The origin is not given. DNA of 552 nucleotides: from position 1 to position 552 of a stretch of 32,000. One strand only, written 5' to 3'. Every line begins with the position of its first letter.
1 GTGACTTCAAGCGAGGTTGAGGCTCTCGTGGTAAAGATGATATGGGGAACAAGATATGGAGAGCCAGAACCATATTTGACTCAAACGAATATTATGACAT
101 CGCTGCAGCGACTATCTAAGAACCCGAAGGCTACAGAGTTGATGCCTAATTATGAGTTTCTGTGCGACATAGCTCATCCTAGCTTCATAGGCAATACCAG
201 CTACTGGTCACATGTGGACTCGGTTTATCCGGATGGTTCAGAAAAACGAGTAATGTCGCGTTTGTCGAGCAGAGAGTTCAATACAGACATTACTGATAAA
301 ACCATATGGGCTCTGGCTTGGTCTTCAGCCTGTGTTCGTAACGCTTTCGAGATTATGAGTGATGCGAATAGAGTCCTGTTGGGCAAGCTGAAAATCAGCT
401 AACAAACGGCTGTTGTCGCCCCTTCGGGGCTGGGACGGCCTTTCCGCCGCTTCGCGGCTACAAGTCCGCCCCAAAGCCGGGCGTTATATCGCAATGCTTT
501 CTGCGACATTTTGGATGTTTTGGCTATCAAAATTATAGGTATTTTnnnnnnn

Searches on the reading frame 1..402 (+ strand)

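Call 77: search_protein_families(library=padloc, proteins=[window:1-402:+])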
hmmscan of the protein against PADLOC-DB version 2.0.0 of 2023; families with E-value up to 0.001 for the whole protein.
window:1-402:+ (133 aa): 1 family
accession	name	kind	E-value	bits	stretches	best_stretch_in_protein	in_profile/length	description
PDLC02342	AbiB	-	0.00073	17.2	1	38-86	104-150/220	AbiB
